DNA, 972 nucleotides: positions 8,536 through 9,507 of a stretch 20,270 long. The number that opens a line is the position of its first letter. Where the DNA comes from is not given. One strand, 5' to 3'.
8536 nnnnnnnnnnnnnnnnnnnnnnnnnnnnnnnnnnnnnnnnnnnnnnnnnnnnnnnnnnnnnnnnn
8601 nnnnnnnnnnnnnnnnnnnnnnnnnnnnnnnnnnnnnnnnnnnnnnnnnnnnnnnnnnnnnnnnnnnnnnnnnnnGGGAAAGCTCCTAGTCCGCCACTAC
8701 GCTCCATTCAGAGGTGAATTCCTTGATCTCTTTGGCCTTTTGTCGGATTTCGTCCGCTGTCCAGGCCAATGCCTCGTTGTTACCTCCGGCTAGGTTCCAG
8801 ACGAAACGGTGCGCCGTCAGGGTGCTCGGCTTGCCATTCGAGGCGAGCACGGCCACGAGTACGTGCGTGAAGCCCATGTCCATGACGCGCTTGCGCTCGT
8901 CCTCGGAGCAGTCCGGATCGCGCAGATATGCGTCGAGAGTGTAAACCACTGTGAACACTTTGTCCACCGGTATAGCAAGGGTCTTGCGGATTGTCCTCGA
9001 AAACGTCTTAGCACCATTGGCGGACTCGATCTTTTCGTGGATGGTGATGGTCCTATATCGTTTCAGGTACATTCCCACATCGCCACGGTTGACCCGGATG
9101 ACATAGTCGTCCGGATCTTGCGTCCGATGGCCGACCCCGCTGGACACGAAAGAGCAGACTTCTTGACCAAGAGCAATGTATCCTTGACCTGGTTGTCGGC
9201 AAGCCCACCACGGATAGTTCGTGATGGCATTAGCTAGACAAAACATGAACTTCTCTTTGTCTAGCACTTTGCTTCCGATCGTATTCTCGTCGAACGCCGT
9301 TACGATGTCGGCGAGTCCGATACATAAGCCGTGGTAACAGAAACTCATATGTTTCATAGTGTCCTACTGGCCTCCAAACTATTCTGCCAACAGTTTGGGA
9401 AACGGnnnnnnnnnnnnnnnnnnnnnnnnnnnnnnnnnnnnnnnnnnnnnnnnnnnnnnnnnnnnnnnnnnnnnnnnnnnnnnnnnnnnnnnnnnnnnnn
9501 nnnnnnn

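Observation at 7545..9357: RNA ligase, ParB-like nuclease and a 223-aa unknown protein: putative RNA repair or anti-defence module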

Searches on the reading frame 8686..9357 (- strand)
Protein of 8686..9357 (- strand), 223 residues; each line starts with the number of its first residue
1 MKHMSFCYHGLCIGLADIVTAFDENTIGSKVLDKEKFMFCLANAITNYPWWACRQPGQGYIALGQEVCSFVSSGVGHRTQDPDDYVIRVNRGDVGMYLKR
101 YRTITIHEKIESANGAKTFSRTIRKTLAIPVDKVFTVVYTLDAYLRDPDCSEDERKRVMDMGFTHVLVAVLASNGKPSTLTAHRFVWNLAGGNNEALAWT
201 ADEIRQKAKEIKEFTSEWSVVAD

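Call 4: search_protein_families(library=pfam, proteins=[window:8686-9357:-], max_evalue=0.1)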
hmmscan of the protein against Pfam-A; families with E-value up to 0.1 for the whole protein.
window:8686-9357:- (223 aa): 0 families

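Call 5: search_protein_families(library=phrogs, proteins=[window:8686-9357:-], max_evalue=0.01)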
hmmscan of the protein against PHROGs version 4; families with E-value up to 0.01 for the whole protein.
window:8686-9357:- (223 aa): 0 families

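Call 6: search_protein_families(library=ncbifam, proteins=[window:8686-9357:-], max_evalue=0.1)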
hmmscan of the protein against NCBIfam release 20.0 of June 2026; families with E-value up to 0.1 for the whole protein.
window:8686-9357:- (223 aa): 1 family
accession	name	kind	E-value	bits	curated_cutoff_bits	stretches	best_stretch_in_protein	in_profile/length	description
NF003457.0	PRK05066.1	equivalog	0.068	12.7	194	0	116-176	44-104/156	transcriptional regulator ArgR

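Call 10: find_homologous_proteins(query=window:8686-9357:-)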
Query window:8686-9357:- (223 aa): 246 proteins with E <= 0.001 among 391 candidates; the best 120 are listed.
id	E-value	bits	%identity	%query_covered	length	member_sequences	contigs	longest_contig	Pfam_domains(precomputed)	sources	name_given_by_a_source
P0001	4.5e-150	515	100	100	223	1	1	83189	-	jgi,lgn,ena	-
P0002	2.1e-103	363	75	100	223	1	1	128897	-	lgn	-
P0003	1.6e-100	353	72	100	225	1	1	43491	-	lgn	-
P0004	7.0e-96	338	70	100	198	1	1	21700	-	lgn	-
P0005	4.7e-95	335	71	100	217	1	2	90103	-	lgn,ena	-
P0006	5.4e-94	332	69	100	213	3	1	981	-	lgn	-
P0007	8.6e-94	331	70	100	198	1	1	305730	-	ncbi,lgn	-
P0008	9.2e-92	325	67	100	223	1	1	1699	-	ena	-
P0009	6.6e-90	319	68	100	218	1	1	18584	-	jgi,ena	-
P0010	1.7e-88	314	68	98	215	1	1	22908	-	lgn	-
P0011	2.1e-88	314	63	100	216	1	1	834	-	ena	-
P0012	2.4e-87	310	63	100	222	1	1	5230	-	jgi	jgi:hypothetical protein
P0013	1.1e-85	305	65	99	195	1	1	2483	-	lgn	-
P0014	5.7e-82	293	65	100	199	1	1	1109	-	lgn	-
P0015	1.9e-80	288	63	98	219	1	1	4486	-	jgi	jgi:hypothetical protein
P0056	2.8e-44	169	46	96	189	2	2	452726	-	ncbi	-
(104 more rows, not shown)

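Call 11: find_encoding_contigs(protein=P0001, flank=10000, max_places=3)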
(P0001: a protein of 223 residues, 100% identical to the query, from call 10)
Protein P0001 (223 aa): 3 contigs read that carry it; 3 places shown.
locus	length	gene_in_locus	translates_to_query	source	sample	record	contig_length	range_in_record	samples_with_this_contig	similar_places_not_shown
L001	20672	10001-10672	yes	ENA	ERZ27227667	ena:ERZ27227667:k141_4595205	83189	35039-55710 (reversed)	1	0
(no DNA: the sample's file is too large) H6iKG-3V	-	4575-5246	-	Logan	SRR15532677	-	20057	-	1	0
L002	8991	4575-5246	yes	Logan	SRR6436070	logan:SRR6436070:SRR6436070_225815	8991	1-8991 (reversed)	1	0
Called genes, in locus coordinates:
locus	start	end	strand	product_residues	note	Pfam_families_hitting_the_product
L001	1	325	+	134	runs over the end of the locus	PF13398:Peptidase_M50B (weak)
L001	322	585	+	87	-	PF01541:GIY-YIG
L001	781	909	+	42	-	-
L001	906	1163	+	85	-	-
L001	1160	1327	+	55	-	-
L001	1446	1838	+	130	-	-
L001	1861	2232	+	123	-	-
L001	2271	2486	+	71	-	-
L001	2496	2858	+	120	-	-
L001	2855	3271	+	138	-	-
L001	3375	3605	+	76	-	-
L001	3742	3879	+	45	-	-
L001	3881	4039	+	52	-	-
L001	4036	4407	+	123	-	-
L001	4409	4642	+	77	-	-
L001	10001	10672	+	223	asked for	-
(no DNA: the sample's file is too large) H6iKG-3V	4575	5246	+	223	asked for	-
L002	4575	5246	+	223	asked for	-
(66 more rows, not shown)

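Call 12: find_encoding_contigs(protein=P0056, flank=8000, max_places=3)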
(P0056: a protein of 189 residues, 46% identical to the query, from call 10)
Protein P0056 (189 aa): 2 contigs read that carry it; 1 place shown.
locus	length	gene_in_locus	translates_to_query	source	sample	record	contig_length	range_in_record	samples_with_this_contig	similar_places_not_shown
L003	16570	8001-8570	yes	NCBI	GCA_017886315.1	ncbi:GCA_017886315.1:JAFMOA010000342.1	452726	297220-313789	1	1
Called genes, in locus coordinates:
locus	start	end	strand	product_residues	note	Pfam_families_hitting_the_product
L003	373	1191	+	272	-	PF00112:Peptidase_C1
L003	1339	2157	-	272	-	PF14243:R2K_3, PF18299:R2K_2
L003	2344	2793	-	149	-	PF00293:NUDIX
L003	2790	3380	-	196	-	-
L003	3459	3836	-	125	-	-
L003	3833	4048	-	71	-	-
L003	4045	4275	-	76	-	-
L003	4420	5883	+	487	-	-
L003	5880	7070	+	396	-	PF26125:AcrVA2-like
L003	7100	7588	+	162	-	-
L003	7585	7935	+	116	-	-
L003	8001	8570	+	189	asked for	-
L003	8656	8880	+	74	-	-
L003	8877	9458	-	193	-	-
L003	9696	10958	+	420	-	PF00596:Aldolase_II (faint)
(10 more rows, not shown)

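Call 23: predict_structure(alignment_id=A1)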
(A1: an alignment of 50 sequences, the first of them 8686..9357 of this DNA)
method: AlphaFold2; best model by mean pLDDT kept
length: 223 residues; sequences in the alignment: 50
mean_pLDDT: 95.0   pTM: 0.85
mean pLDDT of the five models: 95.0, 94.6, 93.7, 93.5, 93.4
residues with pLDDT >= 90: 200; 70-90: 22; 50-70: 1; < 50: 0
segments of 3 or more residues with pLDDT < 50: none
pLDDT, mean of each block of 10 residues (from residue 1): 87 96 96 98 98 97 98 97 96 95 97 96 97 98 96 97 98 88 91 86 95 94 96
secondary structure, 60 per line:
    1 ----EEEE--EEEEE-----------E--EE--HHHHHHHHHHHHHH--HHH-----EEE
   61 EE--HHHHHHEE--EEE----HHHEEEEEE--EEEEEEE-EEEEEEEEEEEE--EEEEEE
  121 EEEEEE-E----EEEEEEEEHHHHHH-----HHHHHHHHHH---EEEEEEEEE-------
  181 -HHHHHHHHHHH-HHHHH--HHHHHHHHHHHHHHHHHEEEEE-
elements in order: E5-8 E11-15 H34-47 E58-62 H65-70 E75-77 E85-90 E93-99 E101-112 E115-126 E133-140 H141-146 H152-161 E165-173 H182-192 H194-198 H201-217 E218-222

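Call 30: search_solved_structures(query=A1, max_evalue=10, show_alignments=2)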
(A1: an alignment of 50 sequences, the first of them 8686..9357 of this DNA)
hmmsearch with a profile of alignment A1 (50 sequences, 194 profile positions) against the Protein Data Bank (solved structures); distinct sequences matched with E-value up to 10: 6.
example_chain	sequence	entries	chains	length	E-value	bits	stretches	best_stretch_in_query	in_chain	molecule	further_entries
4rv1_A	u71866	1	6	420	6.8e-08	35.5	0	125-169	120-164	Engineered Protein OR497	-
4rzp_A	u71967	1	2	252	5.1e-05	26.1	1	125-169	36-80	Engineered Protein OR366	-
4hxt_A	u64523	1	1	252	9.8e-05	25.2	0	126-169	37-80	De Novo Protein OR329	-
2p6v_A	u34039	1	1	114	1.5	11.5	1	139-174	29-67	Transcription initiation factor TFIID subunit 4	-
5mfi_A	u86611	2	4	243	4.6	10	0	124-168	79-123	YIII(Dq.V2)4CqI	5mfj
4d49_A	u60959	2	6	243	7.1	9.4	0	124-168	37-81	ARMADILLO REPEAT PROTEIN ARM00027 | YIII(Dq.V1)4CPAF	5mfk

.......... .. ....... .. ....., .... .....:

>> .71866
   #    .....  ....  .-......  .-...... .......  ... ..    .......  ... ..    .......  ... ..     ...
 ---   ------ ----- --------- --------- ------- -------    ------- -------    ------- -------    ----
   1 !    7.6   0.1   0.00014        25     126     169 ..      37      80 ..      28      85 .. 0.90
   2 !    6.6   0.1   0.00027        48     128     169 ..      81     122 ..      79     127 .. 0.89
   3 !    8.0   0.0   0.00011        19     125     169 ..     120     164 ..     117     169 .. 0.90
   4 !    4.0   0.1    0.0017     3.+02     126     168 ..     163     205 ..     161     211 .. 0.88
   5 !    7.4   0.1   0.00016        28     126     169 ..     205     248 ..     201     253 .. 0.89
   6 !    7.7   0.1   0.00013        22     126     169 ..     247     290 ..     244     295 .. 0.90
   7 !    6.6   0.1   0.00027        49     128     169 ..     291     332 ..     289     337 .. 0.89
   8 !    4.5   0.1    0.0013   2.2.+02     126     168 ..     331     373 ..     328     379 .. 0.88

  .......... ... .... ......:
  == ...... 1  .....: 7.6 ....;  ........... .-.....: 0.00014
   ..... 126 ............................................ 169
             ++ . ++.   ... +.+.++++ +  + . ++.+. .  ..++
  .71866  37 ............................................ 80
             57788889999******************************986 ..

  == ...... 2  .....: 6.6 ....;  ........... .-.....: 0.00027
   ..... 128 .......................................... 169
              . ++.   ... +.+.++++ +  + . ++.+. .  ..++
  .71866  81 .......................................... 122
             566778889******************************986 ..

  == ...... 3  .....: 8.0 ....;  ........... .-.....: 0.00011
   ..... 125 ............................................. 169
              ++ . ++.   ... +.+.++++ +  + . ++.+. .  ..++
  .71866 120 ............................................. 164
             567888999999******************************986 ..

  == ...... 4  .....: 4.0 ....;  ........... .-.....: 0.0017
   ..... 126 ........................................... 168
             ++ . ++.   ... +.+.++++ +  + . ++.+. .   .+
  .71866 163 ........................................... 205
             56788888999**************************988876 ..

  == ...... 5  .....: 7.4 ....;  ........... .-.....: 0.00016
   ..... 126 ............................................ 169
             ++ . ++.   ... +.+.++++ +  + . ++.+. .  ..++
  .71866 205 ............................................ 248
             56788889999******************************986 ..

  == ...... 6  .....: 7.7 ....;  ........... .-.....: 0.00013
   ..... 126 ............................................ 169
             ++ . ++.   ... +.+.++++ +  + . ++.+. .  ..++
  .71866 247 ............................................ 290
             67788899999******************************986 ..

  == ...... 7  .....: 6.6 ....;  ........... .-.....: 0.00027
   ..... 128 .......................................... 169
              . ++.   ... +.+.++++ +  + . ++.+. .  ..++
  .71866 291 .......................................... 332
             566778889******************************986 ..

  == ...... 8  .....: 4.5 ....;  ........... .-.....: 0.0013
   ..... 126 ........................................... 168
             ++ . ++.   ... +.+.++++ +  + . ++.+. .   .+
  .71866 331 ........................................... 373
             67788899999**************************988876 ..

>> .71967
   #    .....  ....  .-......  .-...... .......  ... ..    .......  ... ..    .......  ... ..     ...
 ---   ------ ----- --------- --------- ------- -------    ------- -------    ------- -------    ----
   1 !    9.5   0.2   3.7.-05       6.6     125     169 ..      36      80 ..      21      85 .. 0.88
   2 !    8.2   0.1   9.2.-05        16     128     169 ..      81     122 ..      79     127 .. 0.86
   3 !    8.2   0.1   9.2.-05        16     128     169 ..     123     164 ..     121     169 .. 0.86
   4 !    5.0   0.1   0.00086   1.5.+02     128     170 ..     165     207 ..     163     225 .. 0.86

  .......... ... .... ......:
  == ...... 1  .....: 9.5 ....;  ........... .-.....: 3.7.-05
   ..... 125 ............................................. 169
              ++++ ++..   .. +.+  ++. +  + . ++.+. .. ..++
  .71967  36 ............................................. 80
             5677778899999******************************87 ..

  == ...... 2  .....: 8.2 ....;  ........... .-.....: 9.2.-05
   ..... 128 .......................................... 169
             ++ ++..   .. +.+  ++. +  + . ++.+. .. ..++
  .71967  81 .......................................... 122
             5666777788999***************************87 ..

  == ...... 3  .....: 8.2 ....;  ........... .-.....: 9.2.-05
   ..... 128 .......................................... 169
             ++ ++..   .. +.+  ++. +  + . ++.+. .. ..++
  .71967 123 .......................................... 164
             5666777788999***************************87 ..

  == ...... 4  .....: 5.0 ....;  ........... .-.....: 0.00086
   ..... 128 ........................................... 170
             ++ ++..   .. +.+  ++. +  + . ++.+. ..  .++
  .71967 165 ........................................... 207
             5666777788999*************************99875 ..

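Call 34: fold_search(model_id=the predicted structure, library=viral)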
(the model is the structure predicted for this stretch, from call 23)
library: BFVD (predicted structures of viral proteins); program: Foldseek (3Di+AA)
matches with E <= 10: 572; with E <= 0.001: 0
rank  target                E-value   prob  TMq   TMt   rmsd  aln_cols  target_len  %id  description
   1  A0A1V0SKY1            1.1e-01  0.10  0.13  0.14  19.7       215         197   13  Uncharacterized protein [Klosneuvirus KNV1]
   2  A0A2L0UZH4            1.8e-01  0.14  0.12  0.09  16.5       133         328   10  Uncharacterized protein [Agrobacterium phage Atu_ph07]
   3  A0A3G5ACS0            1.8e-01  0.10  0.13  0.13  20.1       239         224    7  Putative ORFan [Satyrvirus sp.]
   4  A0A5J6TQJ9            1.9e-01  0.30  0.15  0.25  18.9       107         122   11  (no name in the UniProt tables at hand)
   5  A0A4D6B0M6            2.0e-01  0.08  0.11  0.15  14.4       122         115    8  (no name in the UniProt tables at hand)
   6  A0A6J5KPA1            2.5e-01  0.09  0.14  0.10  19.4       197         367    7  Uncharacterized protein [uncultured Caudovirales phage]
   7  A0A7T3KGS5            2.5e-01  0.08  0.11  0.11  18.5       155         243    8  (no name in the UniProt tables at hand)
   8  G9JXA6                2.6e-01  0.10  0.12  0.06  14.6       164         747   12  (no name in the UniProt tables at hand)
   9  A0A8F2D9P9            3.1e-01  0.44  0.12  0.23   9.3        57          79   12  (no name in the UniProt tables at hand)
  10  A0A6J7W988            3.1e-01  0.15  0.12  0.22  13.0        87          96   15  Uncharacterized protein [uncultured Caudovirales phage]
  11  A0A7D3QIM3            3.1e-01  0.11  0.10  0.17  22.5        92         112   15  (no name in the UniProt tables at hand)
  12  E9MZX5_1              3.7e-01  0.07  0.12  0.04  18.5       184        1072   11  Polyprotein [Tuber aestivum betaendornavirus]
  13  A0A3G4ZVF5            3.9e-01  0.14  0.11  0.17  20.5       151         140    5  Uncharacterized protein [Dasosvirus sp.]
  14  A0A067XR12            3.9e-01  0.12  0.10  0.13  14.1       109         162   12  (no name in the UniProt tables at hand)
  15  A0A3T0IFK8            4.1e-01  0.08  0.13  0.09  18.7       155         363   11  (no name in the UniProt tables at hand)
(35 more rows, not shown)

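Call 43: find_related_loci(query=A1, collection=viral_contigs, flank=10000)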
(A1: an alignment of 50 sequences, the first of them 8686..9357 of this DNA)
Query A1 (223 aa) in viral_contigs; peptide patterns used: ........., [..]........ (x = any residue, [..] = any of these).
35 stretches matched a pattern; 18 encode a relative of the query (tblastn E <= 1e-3); 18 distinct loci.
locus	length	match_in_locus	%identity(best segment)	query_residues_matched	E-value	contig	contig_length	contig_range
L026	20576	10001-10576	50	10-223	9e-61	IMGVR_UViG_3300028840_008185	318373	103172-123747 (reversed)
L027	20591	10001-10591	44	5-223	4e-47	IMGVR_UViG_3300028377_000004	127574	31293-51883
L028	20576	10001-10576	45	13-223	2e-46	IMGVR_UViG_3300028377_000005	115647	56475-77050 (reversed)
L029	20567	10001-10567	44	11-223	2e-46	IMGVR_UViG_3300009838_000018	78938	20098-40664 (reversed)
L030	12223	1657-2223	44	16-223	2e-44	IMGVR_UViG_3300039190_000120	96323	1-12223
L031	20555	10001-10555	43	13-223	2e-47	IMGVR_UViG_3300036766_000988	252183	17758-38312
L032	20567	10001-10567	46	11-223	8e-43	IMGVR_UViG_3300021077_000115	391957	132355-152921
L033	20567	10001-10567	44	11-223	2e-46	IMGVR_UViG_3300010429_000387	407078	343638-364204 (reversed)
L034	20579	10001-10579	40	9-223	3e-38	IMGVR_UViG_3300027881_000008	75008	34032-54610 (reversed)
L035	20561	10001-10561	39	11-223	3e-37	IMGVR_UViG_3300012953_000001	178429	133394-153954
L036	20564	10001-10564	38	14-223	4e-37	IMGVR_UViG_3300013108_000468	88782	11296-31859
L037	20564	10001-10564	38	14-223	4e-37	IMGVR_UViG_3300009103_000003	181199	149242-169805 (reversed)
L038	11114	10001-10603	36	2-223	4e-35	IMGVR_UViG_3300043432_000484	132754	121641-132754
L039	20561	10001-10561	39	14-223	4e-34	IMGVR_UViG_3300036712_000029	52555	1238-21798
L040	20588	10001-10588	37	3-223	7e-32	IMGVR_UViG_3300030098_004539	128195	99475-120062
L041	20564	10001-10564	33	13-223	3e-25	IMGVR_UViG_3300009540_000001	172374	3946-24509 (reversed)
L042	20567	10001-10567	43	11-223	5e-44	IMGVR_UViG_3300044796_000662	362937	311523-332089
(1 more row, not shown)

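Call 62: search_protein_families(library=pfam, alignment_id=A6, max_evalue=0.0001)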
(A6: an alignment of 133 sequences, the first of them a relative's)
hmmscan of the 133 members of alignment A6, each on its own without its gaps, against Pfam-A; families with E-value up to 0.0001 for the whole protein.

A. member 1, L003:4420-5880:+ (487 aa): 0 families

B. families by the number of members that match (of 133 scanned): 40 families (the first 25 are shown)
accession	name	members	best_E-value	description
PF00149.33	Metallophos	6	4.2e-17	Calcineurin-like phosphoesterase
PF13671.12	AAA_33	4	2.8e-23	AAA domain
PF12850.12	Metallophos_2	3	4e-07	Calcineurin-like phosphoesterase superfamily domain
PF01028.25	Topoisom_I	2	1.1e-34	Eukaryotic DNA topoisomerase I, catalytic core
PF19474.4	DUF6011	2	9.7e-13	Family of unknown function (DUF6011)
PF13563.12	2_5_RNA_ligase2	2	1.3e-10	2'-5' RNA ligase superfamily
PF01734.28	Patatin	2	4.1e-10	Patatin-like phospholipase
PF13238.12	AAA_18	2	1.6e-08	AAA domain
PF02834.22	LigT_PEase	2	8.4e-08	LigT like Phosphoesterase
PF03193.22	RsgA_GTPase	2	1.7e-05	RsgA GTPase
PF01712.25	dNK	1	2e-45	Deoxynucleoside kinase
PF06067.16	DUF932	1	5.6e-35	Domain of unknown function (DUF932)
PF00265.24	TK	1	7.6e-34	Thymidine kinase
PF11026.13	DUF2721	1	5.2e-32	Protein of unknown function (DUF2721)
PF00069.31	Pkinase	1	4.1e-31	Protein kinase domain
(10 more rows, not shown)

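Call 67: search_protein_families(library=pfam, proteins=[L027:9455-10591:+, L028:8872-9414:+, L030:799-1341:+, L029:9407-9952:+, L027:8767-9363:+, L042:9050-9550:+, L041:8830-9591:+, L031:8922-9701:+, L040:8931-9941:+, L032:8214-8957:+], max_evalue=0.01)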
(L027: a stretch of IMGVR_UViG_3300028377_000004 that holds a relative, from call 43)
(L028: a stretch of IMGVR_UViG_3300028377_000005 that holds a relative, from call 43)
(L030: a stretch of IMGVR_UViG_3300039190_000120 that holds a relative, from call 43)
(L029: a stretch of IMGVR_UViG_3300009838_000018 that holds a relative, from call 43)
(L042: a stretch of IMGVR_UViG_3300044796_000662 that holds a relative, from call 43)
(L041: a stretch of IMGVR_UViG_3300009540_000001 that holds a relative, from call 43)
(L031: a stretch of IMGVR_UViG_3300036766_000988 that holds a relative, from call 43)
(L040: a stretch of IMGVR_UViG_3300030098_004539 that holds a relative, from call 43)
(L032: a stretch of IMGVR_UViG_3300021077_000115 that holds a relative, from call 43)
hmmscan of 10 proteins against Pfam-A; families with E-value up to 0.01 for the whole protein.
L027:9455-10591:+ (379 aa): 7 families
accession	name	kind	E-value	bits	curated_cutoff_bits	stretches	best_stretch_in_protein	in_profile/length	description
PF13671.12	AAA_33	-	2.4e-24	86.7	27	1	22-155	1-138/143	AAA domain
PF06414.18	Zeta_toxin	-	1.8e-09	37.8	22.3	1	12-177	8-191/199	Zeta toxin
PF01583.26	APS_kinase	-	5.4e-05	23.7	21.1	1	20-134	2-118/152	Adenylylsulphate kinase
PF01591.24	6PF2K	-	0.00015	21.6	27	0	74-118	86-126/223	6-phosphofructo-2-kinase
PF13191.12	AAA_16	-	0.00025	22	32.6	1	15-101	19-103/167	AAA ATPase domain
PF13555.12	AAA_29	-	0.0047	17.1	27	0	22-36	24-38/61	P-loop containing region of AAA domain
PF08433.16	KTI12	-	0.0074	16.3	22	0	20-227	2-190/271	Chromatin associated protein KTI12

L028:8872-9414:+ (181 aa): 13 families
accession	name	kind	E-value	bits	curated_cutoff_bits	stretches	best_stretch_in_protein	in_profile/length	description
PF13671.12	AAA_33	-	2.8e-23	83.3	27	1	24-150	1-140/143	AAA domain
PF03193.22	RsgA_GTPase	-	1.7e-05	25.2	30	1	7-57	92-144/174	RsgA GTPase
PF13521.12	AAA_28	-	0.00014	22.5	27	1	25-66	2-43/164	AAA domain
PF13238.12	AAA_18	-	0.00079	20.3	29.4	1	25-135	1-112/128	AAA domain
PF07931.18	CPT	-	0.002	18.4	22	0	24-140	3-134/172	Chloramphenicol phosphotransferase-like protein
PF00005.33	ABC_tran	-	0.0024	18.9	25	1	24-50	13-39/137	ABC transporter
PF24883.2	NPHP3_N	-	0.0024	18.5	24.8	1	15-96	15-96/164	Nephrocystin 3, N-terminal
PF13191.12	AAA_16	-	0.003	18.5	32.6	1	22-66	24-63/167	AAA ATPase domain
PF06414.18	Zeta_toxin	-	0.0031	17.4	22.3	1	18-43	12-37/199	Zeta toxin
PF20720.3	nSTAND3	-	0.0045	17.2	27.2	1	14-44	9-39/155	Novel STAND NTPase 3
PF13401.12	AAA_22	-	0.006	17.3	27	1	24-55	7-33/130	AAA domain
PF01591.24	6PF2K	-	0.0066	16.2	27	0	16-43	7-34/223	6-phosphofructo-2-kinase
PF00910.28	RNA_helicase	-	0.0088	17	21.5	0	25-72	1-48/105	RNA helicase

L030:799-1341:+ (181 aa): 18 families
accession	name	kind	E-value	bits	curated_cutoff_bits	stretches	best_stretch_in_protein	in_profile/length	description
PF13671.12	AAA_33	-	7.7e-23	81.8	27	1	24-151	1-141/143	AAA domain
PF03193.22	RsgA_GTPase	-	2.2e-05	24.8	30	1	7-45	92-129/174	RsgA GTPase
PF13521.12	AAA_28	-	0.00024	21.8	27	1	25-88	2-62/164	AAA domain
PF24883.2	NPHP3_N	-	0.00037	21.2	24.8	1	13-97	13-97/164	Nephrocystin 3, N-terminal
PF06414.18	Zeta_toxin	-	0.00037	20.4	22.3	1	18-43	12-37/199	Zeta toxin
PF13238.12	AAA_18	-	0.00048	21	29.4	1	25-135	1-112/128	AAA domain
PF07931.18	CPT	-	0.0015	18.8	22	0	24-140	3-134/172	Chloramphenicol phosphotransferase-like protein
PF00005.33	ABC_tran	-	0.0023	19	25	1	24-52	13-41/137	ABC transporter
PF00931.28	NB-ARC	-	0.0032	17.2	23.5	1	15-49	12-45/248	NB-ARC domain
PF01591.24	6PF2K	-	0.0036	17.1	27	0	16-43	7-34/223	6-phosphofructo-2-kinase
PF13191.12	AAA_16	-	0.0037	18.2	32.6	1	21-71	23-64/167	AAA ATPase domain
PF07475.17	Hpr_kinase_C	-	0.004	17.1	33.3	1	25-84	21-77/171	HPr Serine kinase C-terminal domain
PF13401.12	AAA_22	-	0.0054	17.5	27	1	24-55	7-33/130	AAA domain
PF20720.3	nSTAND3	-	0.006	16.7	27.2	0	14-44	9-39/155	Novel STAND NTPase 3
PF05729.18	NACHT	-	0.0062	16.8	26.7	0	24-44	2-22/167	NACHT domain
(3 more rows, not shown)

L029:9407-9952:+ (182 aa): 0 families

L027:8767-9363:+ (199 aa): 2 families
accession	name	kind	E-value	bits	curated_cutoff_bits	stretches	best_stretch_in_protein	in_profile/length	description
PF19474.4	DUF6011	-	9.7e-13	47.9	26.6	1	14-41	9-36/37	Family of unknown function (DUF6011)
PF07443.18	HARP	-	6.1e-06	26.1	25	1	140-181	3-44/55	HepA-related protein (HARP)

L042:9050-9550:+ (167 aa): 0 families

L041:8830-9591:+ (254 aa): 0 families

L031:8922-9701:+ (260 aa): 2 families
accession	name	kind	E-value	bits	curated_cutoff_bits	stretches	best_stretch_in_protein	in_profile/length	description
PF00149.33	Metallophos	-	4.2e-17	63.6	21.5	1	3-195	2-187/191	Calcineurin-like phosphoesterase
PF12850.12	Metallophos_2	-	0.00022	21.7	27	1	3-99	2-60/154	Calcineurin-like phosphoesterase superfamily domain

L040:8931-9941:+ (337 aa): 1 family
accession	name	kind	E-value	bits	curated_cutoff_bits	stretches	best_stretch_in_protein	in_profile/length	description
PF06067.16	DUF932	-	5.6e-35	121.6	23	1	83-302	2-213/227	Domain of unknown function (DUF932)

L032:8214-8957:+ (248 aa): 1 family
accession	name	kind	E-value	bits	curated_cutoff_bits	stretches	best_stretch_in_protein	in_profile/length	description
PF00535.33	Glycos_transf_2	-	2.4e-09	37.8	23.3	1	6-137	3-138/168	Glycosyl transferase family 2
